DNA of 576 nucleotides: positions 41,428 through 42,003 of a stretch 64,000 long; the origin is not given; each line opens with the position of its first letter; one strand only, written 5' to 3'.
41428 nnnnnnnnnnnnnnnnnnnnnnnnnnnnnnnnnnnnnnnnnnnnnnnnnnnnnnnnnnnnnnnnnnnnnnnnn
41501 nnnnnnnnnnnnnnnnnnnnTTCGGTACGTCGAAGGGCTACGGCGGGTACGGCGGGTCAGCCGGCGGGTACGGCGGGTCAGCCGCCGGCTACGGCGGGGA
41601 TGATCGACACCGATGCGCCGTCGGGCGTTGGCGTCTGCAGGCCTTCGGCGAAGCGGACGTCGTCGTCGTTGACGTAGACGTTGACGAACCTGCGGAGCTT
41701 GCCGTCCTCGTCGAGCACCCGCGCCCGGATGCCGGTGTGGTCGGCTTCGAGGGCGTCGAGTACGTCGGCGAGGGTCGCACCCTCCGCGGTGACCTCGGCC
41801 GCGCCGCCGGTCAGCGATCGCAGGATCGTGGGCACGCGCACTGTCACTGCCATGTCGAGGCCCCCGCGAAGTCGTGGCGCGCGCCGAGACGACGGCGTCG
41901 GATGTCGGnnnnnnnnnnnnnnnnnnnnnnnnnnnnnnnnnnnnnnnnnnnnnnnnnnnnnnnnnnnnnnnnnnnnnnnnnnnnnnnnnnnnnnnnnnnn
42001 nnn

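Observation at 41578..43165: Zn-ribbon ThrC-like enzyme paired with a CysO-like GG-terminal sulfur carrier: probable MetM/MetO-type homocysteine synthesis from O-phosphohomoserine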

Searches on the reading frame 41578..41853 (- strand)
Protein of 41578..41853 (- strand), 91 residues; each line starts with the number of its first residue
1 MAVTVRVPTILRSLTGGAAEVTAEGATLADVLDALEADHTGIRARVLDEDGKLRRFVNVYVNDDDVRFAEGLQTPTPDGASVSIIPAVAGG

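Call 3: search_protein_families(library=pfam, proteins=[window:41578-41853:-], max_evalue=0.01)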
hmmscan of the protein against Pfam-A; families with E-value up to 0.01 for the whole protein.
window:41578-41853:- (91 aa): 1 family
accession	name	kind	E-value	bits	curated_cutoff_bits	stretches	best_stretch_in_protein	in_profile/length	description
PF02597.26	ThiS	-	3.3e-17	63.2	22.5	1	5-91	1-76/76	ThiS family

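Call 4: search_protein_families(library=ncbifam, proteins=[window:41578-41853:-], max_evalue=0.01)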
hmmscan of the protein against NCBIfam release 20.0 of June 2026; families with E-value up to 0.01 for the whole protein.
window:41578-41853:- (91 aa): 3 families
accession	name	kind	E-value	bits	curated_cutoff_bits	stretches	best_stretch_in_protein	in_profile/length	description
NF041918.1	SAMP1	equivalog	2.8e-18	66.2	60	1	9-91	7-91/91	ubiquitin-like small modifier protein 1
TIGR01687.1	moaD_arch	subfamily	1.4e-12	47.9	49.5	1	3-91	1-88/88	MoaD family protein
NF053661.1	Urm1_like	equivalog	0.0092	16.2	70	0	17-91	13-79/79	Urm1-like protein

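Call 18: search_solved_structures(query=window:41578-41853:-, max_evalue=0.01, show_alignments=3)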
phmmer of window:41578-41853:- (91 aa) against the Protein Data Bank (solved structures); distinct sequences matched with E-value up to 0.01: 9.
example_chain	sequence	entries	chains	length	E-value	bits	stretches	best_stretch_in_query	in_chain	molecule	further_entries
4n6e_B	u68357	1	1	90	2.8e-28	101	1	1-91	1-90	ThiS/MoaD family protein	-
3dwg_C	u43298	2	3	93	6.8e-27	96.6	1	1-91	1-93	9.5 kDa culture filtrate antigen cfp10A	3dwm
2m19_A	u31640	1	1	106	1.5e-10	44.6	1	24-91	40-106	Molybdopterin converting factor subunit 1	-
1v8c_A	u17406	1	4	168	5.6e-09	39.5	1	10-91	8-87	MoaD related protein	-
3po0_A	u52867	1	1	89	3.6e-05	27.4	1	21-91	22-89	Small archaeal modifier protein 1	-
4hro_A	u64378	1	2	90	3.8e-05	27.3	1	21-91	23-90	Small archaeal modifier protein 1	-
2l83_A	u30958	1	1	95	5.5e-05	26.8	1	21-91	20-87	Small archaeal modifier protein 1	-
2l52_A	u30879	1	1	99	0.00026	24.7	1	10-91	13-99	METHANOSARCINA ACETIVORANS SAMP1 HOMOLOG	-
2g1e_A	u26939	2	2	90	0.00067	23.3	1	3-91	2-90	hypothetical protein Ta0895 | Putative uncharacterized protein Ta0895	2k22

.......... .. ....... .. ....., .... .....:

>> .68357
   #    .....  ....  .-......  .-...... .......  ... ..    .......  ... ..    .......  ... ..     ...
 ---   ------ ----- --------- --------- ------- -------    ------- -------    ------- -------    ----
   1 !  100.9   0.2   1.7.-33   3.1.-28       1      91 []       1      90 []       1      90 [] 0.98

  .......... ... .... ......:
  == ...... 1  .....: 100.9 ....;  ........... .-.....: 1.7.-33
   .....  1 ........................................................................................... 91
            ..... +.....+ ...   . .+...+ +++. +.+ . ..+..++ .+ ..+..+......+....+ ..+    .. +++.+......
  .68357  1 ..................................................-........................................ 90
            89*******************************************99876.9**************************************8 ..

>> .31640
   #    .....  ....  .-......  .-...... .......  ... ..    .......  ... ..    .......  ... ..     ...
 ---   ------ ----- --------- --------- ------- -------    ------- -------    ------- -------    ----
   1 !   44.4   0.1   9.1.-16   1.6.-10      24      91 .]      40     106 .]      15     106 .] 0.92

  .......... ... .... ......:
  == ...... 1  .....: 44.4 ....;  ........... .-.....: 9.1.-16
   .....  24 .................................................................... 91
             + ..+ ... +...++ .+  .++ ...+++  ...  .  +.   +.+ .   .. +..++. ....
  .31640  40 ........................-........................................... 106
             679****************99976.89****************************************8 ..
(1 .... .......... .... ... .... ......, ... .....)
